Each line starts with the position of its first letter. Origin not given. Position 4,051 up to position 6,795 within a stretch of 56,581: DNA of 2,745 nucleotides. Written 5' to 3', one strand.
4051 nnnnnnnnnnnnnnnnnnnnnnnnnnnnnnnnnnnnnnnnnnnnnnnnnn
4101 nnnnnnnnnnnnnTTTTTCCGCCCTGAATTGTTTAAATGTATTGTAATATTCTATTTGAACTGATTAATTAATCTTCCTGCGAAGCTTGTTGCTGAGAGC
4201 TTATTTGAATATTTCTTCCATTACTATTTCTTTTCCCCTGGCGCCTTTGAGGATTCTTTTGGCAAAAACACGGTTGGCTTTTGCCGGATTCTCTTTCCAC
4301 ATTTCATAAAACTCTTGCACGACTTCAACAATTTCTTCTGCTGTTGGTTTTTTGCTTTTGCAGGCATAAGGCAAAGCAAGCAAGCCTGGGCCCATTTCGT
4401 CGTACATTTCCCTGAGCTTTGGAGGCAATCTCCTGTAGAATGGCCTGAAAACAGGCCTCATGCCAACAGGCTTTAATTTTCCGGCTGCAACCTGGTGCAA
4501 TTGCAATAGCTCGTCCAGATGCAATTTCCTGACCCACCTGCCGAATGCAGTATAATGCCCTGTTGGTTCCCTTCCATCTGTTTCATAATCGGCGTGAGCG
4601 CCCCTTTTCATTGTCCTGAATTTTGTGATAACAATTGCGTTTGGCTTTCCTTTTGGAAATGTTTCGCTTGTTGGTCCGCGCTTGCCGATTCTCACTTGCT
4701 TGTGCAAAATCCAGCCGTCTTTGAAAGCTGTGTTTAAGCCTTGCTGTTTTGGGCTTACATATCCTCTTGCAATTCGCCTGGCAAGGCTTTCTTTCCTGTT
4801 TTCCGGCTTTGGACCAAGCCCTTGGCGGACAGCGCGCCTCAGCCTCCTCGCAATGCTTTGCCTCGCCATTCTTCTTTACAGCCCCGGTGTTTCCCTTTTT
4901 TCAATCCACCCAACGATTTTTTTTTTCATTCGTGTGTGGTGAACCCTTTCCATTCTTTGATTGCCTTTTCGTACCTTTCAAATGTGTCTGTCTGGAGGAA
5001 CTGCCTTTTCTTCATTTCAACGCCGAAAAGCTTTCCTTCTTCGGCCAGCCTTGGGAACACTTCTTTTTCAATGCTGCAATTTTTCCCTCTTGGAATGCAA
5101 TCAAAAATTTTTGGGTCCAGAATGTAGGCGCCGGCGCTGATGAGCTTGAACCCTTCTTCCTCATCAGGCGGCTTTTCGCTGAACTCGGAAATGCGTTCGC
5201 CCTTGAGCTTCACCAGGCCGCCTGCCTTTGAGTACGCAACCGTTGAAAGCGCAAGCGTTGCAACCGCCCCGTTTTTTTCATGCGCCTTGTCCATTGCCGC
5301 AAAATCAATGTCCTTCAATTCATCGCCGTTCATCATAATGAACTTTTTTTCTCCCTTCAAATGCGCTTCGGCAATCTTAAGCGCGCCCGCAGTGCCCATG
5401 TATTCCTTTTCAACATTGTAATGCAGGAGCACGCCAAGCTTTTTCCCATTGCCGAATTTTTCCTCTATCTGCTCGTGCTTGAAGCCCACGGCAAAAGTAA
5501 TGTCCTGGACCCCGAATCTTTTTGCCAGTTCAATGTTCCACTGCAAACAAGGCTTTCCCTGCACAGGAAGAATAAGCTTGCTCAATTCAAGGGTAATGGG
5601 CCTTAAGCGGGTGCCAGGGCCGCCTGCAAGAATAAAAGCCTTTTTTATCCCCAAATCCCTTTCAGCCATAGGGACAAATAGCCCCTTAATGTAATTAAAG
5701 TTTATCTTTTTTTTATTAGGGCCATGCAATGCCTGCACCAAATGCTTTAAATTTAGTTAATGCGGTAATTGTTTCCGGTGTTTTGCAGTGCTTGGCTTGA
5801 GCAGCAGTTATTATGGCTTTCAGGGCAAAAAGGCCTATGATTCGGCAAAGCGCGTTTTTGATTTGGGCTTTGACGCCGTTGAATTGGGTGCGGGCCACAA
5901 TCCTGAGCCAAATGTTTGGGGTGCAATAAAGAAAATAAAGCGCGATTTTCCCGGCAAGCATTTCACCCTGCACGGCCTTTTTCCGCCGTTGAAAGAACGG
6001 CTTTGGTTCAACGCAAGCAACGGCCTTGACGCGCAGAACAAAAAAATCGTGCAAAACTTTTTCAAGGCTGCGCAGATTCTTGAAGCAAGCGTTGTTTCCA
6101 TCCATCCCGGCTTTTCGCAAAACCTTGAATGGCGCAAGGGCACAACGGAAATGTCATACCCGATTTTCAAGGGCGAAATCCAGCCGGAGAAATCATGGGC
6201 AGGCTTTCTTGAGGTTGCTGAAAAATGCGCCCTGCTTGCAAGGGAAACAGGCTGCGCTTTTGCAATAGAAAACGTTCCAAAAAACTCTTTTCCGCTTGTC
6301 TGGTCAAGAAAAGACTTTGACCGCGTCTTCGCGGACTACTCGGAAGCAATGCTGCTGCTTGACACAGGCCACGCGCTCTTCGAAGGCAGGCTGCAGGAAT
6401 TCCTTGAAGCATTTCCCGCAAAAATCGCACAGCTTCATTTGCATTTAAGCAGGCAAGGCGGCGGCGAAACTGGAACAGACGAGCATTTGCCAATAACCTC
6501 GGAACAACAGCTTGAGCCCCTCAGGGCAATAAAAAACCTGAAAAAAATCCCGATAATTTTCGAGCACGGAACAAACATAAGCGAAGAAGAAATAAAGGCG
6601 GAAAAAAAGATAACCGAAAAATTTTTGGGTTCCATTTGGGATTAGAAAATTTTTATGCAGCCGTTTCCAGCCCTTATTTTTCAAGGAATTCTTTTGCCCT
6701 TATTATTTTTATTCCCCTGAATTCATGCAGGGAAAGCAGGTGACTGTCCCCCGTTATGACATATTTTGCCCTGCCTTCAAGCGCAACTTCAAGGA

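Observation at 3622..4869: Phosphoglycosyltransferase-like catalytic domain without its membrane helix, followed by a second hyper-basic ORF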

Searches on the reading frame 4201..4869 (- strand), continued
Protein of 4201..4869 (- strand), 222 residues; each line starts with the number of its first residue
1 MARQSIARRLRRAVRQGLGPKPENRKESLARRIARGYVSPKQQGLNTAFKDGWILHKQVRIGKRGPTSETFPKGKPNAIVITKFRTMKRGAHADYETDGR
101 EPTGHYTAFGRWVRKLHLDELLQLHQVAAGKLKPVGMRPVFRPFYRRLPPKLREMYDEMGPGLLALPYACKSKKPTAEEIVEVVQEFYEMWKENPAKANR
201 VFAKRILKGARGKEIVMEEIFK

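Call 66: search_protein_families(library=pfam, proteins=[P0030, P0040, P0048, P0067, P0070, P0083, P0084, P0126, P0039, P0055], max_evalue=0.01)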
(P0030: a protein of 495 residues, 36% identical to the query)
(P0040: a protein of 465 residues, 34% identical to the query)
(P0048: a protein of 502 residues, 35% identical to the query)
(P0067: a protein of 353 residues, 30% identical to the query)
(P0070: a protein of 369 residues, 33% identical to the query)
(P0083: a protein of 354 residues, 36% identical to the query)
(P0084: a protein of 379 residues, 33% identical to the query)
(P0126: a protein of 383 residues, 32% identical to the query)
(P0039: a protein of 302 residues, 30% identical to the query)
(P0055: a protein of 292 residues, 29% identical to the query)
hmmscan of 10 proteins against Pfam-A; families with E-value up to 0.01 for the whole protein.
P0030 (495 aa): 1 family
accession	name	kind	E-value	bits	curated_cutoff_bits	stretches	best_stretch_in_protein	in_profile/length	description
PF02397.22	Bac_transf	-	1.8e-17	63.9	27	1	312-438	35-152/179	Bacterial sugar transferase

P0040 (465 aa): 1 family
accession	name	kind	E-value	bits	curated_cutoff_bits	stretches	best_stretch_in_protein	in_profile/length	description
PF02397.22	Bac_transf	-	6.6e-21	75.1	27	1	300-393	35-122/179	Bacterial sugar transferase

P0048 (502 aa): 1 family
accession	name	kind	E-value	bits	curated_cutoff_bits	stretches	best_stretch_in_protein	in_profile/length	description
PF02397.22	Bac_transf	-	3.8e-33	115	27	1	332-490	23-173/179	Bacterial sugar transferase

P0067 (353 aa): 1 family
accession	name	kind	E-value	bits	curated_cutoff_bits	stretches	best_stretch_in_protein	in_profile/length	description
PF02397.22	Bac_transf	-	1.4e-23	83.8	27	1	192-324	35-159/179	Bacterial sugar transferase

P0070 (369 aa): 1 family
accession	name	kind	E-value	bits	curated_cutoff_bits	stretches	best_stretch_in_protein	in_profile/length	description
PF02397.22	Bac_transf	-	2.1e-26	93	27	1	207-361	34-177/179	Bacterial sugar transferase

P0083 (354 aa): 2 families
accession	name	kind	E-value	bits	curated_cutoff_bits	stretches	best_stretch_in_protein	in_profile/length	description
PF02397.22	Bac_transf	-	1.3e-24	87.1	27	1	194-344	36-175/179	Bacterial sugar transferase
PF13847.12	Methyltransf_31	-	0.0019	18.3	27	1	55-107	60-113/145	Methyltransferase domain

P0084 (379 aa): 1 family
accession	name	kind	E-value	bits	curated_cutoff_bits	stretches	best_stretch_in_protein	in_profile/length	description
PF02397.22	Bac_transf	-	1.1e-25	90.7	27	1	217-371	34-177/179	Bacterial sugar transferase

P0126 (383 aa): 1 family
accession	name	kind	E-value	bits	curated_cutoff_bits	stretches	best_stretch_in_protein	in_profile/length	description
PF02397.22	Bac_transf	-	7.5e-18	65.1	27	1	221-332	35-136/179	Bacterial sugar transferase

P0039 (302 aa): 1 family
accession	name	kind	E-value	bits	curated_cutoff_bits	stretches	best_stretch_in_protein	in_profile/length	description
PF02397.22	Bac_transf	-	1.1e-24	87.4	27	1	146-295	39-177/179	Bacterial sugar transferase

P0055 (292 aa): 1 family
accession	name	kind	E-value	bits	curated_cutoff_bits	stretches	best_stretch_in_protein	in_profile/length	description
PF02397.22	Bac_transf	-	5.9e-28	98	27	1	127-285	32-178/179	Bacterial sugar transferase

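Call 73: find_related_loci(query=A4, collection=metagenome_contigs, flank=4000)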
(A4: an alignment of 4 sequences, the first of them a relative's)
Query A4 (222 aa) in metagenome_contigs; peptide patterns used: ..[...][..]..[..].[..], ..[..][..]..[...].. (x = any residue, [..] = any of these).
181 stretches matched a pattern, but none encodes a relative of the query by tblastn (E <= 1e-3).

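Call 75: find_related_loci(query=A6, collection=metagenome_contigs, flank=4000)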
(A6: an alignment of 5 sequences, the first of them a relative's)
Query A6 (213 aa) in metagenome_contigs; peptide patterns used: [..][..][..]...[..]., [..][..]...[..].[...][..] (x = any residue, [..] = any of these).
600 stretches matched a pattern (row limit reached: there are more); 420 encode a relative of the query (tblastn E <= 1e-3); the best 80 are kept; 80 distinct loci.
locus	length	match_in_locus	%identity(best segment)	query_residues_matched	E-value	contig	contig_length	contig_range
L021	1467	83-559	39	39-201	2e-27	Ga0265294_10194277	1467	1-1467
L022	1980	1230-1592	34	42-171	1e-13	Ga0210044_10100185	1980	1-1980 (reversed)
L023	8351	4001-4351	36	43-168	9e-13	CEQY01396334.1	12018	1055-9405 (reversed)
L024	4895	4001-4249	46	74-159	1e-11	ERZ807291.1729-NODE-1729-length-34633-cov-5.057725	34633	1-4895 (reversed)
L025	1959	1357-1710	31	41-171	2e-11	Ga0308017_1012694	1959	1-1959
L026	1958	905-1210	39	42-149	2e-11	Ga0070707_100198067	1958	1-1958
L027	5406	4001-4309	35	42-157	3e-11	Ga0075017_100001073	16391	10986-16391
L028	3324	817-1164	33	43-174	4e-11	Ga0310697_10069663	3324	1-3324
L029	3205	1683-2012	35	43-166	7e-11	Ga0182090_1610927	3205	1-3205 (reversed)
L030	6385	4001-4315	39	40-158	2e-10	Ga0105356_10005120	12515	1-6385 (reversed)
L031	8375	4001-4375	30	43-183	4e-10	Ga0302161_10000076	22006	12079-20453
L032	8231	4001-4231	40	43-131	5e-10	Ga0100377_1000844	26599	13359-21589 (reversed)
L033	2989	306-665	35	42-170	5e-10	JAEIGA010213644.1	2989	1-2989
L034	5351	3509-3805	32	46-157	6e-10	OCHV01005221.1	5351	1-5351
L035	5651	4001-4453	33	43-204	9e-10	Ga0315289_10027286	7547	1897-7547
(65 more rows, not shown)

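Call 86: search_protein_families(library=padloc, proteins=[window:4201-4869:-], max_evalue=0.1)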
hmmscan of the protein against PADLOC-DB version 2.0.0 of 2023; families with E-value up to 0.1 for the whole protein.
window:4201-4869:- (222 aa): 0 families

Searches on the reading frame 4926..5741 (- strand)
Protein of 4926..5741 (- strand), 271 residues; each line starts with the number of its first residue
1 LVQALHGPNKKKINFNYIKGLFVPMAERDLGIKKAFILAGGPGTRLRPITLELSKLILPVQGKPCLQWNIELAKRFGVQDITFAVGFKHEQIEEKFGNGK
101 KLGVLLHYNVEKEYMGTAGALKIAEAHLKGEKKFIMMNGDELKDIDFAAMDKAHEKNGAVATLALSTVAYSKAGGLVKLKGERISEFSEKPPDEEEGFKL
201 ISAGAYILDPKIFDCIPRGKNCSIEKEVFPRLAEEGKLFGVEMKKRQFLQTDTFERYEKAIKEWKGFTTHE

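Call 3: search_protein_families(library=pfam, proteins=[window:4926-5741:-], max_evalue=1)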
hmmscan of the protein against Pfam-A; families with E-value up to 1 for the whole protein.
window:4926-5741:- (271 aa): 2 families
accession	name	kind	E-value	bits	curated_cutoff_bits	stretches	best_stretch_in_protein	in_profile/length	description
PF00483.29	NTP_transferase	-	7.2e-33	114.6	21.2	1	34-240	1-217/245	Nucleotidyl transferase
PF12804.13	NTP_transf_3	-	2.9e-07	31.2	27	1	35-140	1-95/160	MobA-like NTP transferase domain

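Call 4: search_protein_families(library=ncbifam, proteins=[window:4926-5741:-], max_evalue=1)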
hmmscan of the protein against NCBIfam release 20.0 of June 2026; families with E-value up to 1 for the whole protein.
window:4926-5741:- (271 aa): 37 families (the best 25 are shown)
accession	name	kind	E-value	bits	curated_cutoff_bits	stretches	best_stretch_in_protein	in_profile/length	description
NF052502.1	man1P_GTase_Rv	exception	1.2e-43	149.3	440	1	34-237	2-203/352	mannose-1-phosphate guanylyltransferase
TIGR03992.1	Arch_glmU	subfamily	2.4e-35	122.2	292.1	1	34-218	2-178/393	bifunctional sugar-1-phosphate nucleotidylyltransferase/acetyltransferase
TIGR01208.1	rmlA_long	equivalog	3.4e-30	105.1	320.25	1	34-217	1-183/353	glucose-1-phosphate thymidylyltransferase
NF041313.1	UDPGP_AglF_Halo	equivalog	1.5e-27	96.6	400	1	34-216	2-182/234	UTP--glucose-1-phosphate uridylyltransferase AglF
NF045761.1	NAMPUrTaseMurU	equivalog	2.3e-27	96.3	250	1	34-258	2-221/226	N-acetylmuramate alpha-1-phosphate uridylyltransferase MurU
NF049965.1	GlMnHpPGnyltfHddC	equivalog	6.8e-26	91.3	300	1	34-226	2-185/221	D-glycero-D-manno-heptose 1-phosphate guanosyltransferase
TIGR02623.1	G1P_cyt_trans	equivalog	2.1e-23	83.1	300.25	2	116-242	105-224/255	glucose-1-phosphate cytidylyltransferase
TIGR01207.1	rmlA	equivalog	3.7e-17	62.4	360.65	1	34-216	1-183/286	glucose-1-phosphate thymidylyltransferase RfbA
TIGR01099.1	galU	equivalog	6.3e-17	62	326.8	2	32-113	1-82/261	UTP--glucose-1-phosphate uridylyltransferase GalU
NF010935.0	PRK14355.1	equivalog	8.1e-16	57.7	718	1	35-217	6-188/459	bifunctional UDP-N-acetylglucosamine diphosphorylase/glucosamine-1-phosphate N-acetyltransferase GlmU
NF041173.1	Sug_nt_acttase_Thmprot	equivalog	9e-16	57.8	600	1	34-217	2-177/405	bifunctional sugar-1-phosphate nucleotidylyltransferase/acetyltransferase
NF010934.1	PRK14354.1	equivalog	4.1e-15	55.3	450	1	35-211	2-175/447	bifunctional UDP-N-acetylglucosamine diphosphorylase/glucosamine-1-phosphate N-acetyltransferase GlmU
TIGR01173.1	glmU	equivalog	7.2e-14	51.5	366.85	1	35-212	3-177/452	bifunctional UDP-N-acetylglucosamine diphosphorylase/glucosamine-1-phosphate N-acetyltransferase GlmU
NF012024.0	PRK15480.1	equivalog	1.8e-13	50.3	588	1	32-213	3-184/292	glucose-1-phosphate thymidylyltransferase RfbA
TIGR02091.1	glgC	equivalog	3.8e-12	46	424.9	1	35-215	3-206/364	glucose-1-phosphate adenylyltransferase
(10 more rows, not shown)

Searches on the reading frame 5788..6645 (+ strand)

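Call 3: search_protein_families(library=pfam, proteins=[window:5788-6645:+], max_evalue=1)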
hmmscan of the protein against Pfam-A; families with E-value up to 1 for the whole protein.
window:5788-6645:+ (285 aa): 1 family
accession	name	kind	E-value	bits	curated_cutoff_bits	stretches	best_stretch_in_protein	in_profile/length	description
PF01261.30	AP_endonuc_2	-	7.1e-14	52.5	31.1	1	23-245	4-212/249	Xylose isomerase-like TIM barrel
